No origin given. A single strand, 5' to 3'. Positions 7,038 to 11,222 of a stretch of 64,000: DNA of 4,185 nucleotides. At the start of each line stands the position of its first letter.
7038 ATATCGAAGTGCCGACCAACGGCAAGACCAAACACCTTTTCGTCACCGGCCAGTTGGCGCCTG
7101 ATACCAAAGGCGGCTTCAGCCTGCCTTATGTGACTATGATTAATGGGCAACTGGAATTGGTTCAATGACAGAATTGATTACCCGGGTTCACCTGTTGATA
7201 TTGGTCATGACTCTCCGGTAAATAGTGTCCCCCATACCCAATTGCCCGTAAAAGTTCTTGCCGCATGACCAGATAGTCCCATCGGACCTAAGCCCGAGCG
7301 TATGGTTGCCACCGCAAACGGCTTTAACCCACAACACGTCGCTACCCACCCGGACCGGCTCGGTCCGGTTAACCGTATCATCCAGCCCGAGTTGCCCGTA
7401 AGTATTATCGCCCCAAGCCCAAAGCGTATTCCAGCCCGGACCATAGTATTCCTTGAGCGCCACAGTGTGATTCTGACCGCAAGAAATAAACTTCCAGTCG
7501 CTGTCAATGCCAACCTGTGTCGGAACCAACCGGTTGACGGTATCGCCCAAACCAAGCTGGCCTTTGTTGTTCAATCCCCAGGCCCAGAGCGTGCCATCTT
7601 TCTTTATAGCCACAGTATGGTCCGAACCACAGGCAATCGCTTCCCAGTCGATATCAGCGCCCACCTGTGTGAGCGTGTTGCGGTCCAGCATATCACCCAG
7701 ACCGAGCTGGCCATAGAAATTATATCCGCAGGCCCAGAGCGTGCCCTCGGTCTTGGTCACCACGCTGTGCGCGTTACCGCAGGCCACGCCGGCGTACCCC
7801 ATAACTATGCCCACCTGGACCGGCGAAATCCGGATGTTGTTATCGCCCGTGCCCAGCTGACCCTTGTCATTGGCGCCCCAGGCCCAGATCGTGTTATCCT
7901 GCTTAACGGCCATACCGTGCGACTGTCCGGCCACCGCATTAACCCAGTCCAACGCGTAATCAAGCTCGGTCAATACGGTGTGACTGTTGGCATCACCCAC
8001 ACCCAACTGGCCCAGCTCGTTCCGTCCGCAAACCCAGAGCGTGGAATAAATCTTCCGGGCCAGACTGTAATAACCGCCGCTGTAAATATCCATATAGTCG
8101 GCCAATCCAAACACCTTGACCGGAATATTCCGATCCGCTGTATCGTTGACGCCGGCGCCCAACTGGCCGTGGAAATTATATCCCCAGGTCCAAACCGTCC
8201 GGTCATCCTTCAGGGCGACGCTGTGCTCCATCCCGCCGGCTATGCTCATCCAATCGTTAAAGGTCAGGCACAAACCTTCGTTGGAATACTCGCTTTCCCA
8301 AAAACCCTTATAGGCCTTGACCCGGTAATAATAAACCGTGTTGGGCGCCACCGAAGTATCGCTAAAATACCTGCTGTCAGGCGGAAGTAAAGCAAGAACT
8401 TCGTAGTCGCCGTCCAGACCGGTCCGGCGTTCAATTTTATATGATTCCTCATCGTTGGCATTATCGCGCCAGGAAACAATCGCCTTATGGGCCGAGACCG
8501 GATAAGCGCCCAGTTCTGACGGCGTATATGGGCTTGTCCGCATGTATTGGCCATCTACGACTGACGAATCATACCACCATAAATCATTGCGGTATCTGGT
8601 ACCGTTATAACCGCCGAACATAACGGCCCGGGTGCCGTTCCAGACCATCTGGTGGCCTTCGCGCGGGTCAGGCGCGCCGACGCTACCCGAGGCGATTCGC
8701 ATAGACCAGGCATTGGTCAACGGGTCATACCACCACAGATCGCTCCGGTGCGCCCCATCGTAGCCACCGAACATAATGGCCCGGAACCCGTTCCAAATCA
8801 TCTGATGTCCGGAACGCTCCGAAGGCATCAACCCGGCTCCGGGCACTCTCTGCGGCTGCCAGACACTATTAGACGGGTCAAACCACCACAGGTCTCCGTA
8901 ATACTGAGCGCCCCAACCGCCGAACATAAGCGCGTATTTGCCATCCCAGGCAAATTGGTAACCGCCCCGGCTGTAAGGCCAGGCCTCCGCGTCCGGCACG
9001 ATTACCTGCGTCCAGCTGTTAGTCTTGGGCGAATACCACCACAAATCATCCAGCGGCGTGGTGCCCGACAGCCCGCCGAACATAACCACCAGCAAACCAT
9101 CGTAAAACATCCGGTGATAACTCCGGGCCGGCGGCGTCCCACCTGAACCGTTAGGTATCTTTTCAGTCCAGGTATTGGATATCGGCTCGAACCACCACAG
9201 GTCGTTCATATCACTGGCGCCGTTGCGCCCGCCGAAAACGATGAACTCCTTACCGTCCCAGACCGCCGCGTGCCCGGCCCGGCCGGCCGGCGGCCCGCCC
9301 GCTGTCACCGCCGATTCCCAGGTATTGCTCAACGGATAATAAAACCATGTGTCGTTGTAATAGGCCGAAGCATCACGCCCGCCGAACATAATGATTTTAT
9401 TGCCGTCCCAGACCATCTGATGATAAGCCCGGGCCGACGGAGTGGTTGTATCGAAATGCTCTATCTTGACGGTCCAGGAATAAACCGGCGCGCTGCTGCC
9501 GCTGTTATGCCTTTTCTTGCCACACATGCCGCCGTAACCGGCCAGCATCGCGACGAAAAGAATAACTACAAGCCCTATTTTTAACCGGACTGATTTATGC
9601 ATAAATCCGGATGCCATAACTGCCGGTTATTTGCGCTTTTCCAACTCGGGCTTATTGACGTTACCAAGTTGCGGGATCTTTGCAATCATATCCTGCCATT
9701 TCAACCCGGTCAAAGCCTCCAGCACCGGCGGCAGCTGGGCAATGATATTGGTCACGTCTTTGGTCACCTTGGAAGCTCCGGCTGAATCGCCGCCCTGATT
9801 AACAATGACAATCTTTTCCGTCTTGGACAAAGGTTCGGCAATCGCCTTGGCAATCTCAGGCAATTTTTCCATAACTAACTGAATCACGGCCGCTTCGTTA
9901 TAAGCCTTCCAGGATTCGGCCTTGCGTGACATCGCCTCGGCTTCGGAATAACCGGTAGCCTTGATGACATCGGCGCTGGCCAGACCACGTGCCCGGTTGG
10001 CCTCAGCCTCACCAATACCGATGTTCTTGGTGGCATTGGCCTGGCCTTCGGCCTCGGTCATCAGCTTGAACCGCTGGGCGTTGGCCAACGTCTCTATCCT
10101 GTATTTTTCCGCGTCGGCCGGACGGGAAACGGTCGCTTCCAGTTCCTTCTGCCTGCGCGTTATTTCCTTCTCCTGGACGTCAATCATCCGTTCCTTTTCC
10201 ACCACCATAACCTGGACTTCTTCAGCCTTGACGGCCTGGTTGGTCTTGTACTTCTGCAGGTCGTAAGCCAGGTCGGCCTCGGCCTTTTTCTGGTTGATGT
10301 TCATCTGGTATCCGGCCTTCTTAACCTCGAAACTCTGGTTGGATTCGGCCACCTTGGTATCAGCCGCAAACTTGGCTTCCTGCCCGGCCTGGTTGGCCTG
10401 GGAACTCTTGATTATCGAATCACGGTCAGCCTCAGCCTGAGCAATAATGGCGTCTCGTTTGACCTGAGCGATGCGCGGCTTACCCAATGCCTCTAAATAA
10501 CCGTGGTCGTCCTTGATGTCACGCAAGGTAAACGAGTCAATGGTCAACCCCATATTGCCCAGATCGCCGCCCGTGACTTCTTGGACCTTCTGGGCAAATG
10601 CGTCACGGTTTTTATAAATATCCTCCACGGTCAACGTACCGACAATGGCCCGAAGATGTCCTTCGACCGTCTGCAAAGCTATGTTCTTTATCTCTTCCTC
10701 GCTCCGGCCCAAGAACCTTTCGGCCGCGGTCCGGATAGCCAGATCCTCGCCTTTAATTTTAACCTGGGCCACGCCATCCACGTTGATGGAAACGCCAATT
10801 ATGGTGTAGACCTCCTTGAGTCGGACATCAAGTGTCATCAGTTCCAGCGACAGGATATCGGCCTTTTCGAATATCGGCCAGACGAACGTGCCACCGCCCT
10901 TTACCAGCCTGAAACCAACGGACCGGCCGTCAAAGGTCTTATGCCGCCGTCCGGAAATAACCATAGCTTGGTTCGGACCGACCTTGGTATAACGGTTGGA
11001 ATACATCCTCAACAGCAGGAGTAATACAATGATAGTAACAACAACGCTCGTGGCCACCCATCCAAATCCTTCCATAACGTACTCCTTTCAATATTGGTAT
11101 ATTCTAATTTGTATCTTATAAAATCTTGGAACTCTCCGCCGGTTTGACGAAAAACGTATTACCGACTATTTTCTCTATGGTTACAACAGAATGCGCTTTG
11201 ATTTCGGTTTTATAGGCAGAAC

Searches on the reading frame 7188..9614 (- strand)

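Call 66: search_protein_families(library=pfam, proteins=[window:7188-9614:-], max_evalue=0.00001)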
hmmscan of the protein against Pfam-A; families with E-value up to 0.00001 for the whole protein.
window:7188-9614:- (808 aa): 12 families
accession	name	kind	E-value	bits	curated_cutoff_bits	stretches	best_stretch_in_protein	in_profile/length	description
PF25390.1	WD40_RLD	-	8.6e-81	272.5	150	3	456-651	145-345/363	RCC1-like domain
PF00415.24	RCC1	-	2.1e-66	220.8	21.7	5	673-720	1-50/50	Regulator of chromosome condensation (RCC1) repeat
PF24681.1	Kelch_KLHDC2_KLHL20_DRC7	-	2.5e-62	210.5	50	3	27-170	68-210/221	KLHDC2/KLHL20/DRC7 Kelch-repeats domain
PF13540.12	RCC1_2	-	3e-51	170.5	22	4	659-686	3-30/30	Regulator of chromosome condensation (RCC1) repeat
PF24981.1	Beta-prop_ATRN-LZTR1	-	5.7e-32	111.6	50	2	96-153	24-83/289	Attractin/LZTR1 beta-propeller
PF13964.12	Kelch_6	-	8.3e-31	105.4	25.3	2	166-204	4-43/50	Kelch motif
PF13418.12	Kelch_4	-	8.4e-30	102.9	21.6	2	163-208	1-46/49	Galactose oxidase, central domain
PF13415.12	Kelch_3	-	1.3e-26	92.6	22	1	121-172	1-48/48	Galactose oxidase, central domain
PF01344.31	Kelch_1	-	5.2e-26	90.2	20.1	1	164-204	2-42/46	Kelch motif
PF07646.21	Kelch_2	-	3.8e-17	61.7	21.3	0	115-151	5-43/48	Kelch motif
PF25384.1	Alsin_RLD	-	5.8e-15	55.9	100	0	630-689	248-309/405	Alsin RCC1-like domain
PF13854.13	Kelch_HCF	-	4.3e-12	46.4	113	0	260-354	11-104/345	Host cell factor, Kelch-repeats domain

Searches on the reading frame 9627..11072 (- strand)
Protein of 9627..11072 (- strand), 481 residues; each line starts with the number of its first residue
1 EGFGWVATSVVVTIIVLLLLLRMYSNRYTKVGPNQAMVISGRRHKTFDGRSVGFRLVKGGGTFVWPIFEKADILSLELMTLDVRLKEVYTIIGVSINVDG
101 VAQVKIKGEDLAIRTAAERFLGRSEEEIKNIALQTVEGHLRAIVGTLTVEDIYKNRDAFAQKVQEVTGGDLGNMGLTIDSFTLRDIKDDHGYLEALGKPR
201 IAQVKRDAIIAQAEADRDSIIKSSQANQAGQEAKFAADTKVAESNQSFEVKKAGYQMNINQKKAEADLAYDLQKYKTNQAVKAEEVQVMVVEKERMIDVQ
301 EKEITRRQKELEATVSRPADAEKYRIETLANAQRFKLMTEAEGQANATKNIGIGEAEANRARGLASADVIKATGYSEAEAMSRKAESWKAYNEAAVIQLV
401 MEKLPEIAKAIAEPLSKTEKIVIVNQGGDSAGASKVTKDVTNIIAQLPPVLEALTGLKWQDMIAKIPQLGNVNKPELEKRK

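Call 66: search_protein_families(library=pfam, proteins=[window:9627-11072:-], max_evalue=0.00001)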
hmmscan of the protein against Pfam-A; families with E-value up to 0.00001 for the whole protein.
window:9627-11072:- (481 aa): 2 families
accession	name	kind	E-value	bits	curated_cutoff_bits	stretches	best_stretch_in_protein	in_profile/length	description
PF01145.31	Band_7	-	3.2e-29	102.6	23.6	1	30-216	2-175/176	SPFH domain / Band 7 family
PF15975.10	Flot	-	1.9e-07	31.6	27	1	355-432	3-82/124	Flotillin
